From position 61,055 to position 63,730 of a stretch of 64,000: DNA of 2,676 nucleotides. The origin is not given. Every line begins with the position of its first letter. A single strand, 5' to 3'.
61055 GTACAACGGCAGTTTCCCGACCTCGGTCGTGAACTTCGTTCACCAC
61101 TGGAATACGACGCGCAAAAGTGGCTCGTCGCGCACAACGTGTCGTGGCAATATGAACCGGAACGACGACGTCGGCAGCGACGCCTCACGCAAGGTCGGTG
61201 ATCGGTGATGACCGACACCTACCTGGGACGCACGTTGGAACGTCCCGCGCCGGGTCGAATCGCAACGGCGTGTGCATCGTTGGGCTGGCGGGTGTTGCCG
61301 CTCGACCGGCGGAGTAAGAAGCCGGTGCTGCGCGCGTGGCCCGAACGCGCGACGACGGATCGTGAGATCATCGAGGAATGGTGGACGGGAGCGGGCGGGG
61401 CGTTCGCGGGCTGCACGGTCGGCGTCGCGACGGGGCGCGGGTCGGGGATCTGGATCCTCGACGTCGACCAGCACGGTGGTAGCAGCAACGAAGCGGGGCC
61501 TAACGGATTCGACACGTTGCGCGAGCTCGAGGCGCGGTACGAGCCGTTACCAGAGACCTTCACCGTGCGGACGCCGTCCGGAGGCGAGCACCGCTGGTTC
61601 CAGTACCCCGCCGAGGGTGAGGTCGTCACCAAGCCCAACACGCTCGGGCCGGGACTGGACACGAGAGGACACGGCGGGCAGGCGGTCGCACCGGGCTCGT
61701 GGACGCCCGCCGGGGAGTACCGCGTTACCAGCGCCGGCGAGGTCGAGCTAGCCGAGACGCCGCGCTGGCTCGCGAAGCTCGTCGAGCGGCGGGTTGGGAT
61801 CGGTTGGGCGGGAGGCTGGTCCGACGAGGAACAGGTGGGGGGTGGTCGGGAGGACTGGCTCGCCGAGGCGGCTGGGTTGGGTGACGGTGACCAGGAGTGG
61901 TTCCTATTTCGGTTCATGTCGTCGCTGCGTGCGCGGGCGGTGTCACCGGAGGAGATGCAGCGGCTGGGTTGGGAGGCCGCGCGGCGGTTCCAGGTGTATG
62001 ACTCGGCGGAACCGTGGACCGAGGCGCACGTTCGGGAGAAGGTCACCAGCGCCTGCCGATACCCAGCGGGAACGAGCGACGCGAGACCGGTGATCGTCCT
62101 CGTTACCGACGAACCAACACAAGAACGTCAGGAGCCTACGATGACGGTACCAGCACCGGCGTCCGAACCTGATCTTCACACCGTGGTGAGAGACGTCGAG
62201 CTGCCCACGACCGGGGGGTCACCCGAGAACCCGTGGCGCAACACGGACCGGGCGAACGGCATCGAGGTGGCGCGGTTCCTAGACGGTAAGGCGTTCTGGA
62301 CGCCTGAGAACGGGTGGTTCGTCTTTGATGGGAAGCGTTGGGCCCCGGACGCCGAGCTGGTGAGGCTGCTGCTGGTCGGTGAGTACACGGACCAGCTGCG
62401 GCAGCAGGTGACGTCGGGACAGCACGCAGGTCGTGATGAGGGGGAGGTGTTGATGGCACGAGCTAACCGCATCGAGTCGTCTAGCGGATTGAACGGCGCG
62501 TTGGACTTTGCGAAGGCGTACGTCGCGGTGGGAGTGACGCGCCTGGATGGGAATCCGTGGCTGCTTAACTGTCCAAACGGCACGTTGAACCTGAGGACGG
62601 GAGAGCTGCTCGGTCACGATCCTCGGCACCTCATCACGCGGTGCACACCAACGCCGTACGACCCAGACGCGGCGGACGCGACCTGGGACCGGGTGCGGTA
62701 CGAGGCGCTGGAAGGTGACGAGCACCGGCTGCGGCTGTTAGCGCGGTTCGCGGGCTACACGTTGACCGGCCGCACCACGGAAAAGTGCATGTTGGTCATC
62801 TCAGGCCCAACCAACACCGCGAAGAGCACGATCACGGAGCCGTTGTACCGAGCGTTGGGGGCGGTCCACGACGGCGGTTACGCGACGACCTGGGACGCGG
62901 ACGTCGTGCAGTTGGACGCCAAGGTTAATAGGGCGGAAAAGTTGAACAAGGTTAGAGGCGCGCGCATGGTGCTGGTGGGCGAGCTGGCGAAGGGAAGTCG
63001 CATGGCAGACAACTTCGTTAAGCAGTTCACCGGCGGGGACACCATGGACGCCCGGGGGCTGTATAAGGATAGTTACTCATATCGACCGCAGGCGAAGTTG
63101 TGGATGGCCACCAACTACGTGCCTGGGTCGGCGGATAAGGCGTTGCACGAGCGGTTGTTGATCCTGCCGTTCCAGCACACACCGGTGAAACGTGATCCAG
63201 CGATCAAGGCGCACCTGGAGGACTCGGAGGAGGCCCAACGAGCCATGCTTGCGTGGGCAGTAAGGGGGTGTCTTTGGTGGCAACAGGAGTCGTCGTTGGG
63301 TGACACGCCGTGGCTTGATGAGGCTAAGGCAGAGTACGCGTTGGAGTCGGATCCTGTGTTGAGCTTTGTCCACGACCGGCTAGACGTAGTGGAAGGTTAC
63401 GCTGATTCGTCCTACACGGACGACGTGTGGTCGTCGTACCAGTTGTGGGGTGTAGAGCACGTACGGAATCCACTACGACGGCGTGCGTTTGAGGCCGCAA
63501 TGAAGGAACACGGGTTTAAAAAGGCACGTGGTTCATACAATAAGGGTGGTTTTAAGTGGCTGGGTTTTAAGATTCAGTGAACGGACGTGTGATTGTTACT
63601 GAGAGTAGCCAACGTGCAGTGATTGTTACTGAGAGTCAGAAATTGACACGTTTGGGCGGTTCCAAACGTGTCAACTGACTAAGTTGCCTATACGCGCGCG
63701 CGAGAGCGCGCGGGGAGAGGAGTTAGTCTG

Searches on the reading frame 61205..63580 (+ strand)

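Call 11: search_protein_families(library=phrogs, proteins=[window:61205-63580:+], max_evalue=0.00001)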
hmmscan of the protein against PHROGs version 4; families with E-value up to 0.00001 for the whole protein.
window:61205-63580:+ (791 aa): 12 families
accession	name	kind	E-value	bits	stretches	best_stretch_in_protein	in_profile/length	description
phrog_1156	-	DNA, RNA and nucleotide metabolism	1.9e-106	358.5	1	22-790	19-825/855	DNA primase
phrog_6088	-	DNA, RNA and nucleotide metabolism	1.9e-69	235.9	1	338-787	324-760/772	DNA primase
phrog_2478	-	DNA, RNA and nucleotide metabolism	5.2e-64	217.7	1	294-762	356-814/854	DNA polymerase/primase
phrog_1829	-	DNA, RNA and nucleotide metabolism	4e-54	185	1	356-782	335-749/772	DNA primase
phrog_16950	-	DNA, RNA and nucleotide metabolism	2.9e-49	168.7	1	342-728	362-765/843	DNA primase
phrog_864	-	DNA, RNA and nucleotide metabolism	4.9e-43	148.8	1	432-773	269-603/1064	DNA primase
phrog_1883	-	DNA, RNA and nucleotide metabolism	1.2e-42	147.2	1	425-777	388-737/756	DNA helicase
phrog_7601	-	unknown function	7.2e-20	72.5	1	517-776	10-260/289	-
phrog_5852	-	DNA, RNA and nucleotide metabolism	7.6e-19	69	1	9-184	56-237/242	DNA polymerase/primase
phrog_906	-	DNA, RNA and nucleotide metabolism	8.7e-16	58.8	1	48-196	87-246/872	DNA polymerase/primase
phrog_16213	-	DNA, RNA and nucleotide metabolism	6.2e-12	45.6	1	453-728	315-586/732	DNA primase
phrog_3022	-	DNA, RNA and nucleotide metabolism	2.9e-08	33.6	1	35-194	43-181/788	DNA primase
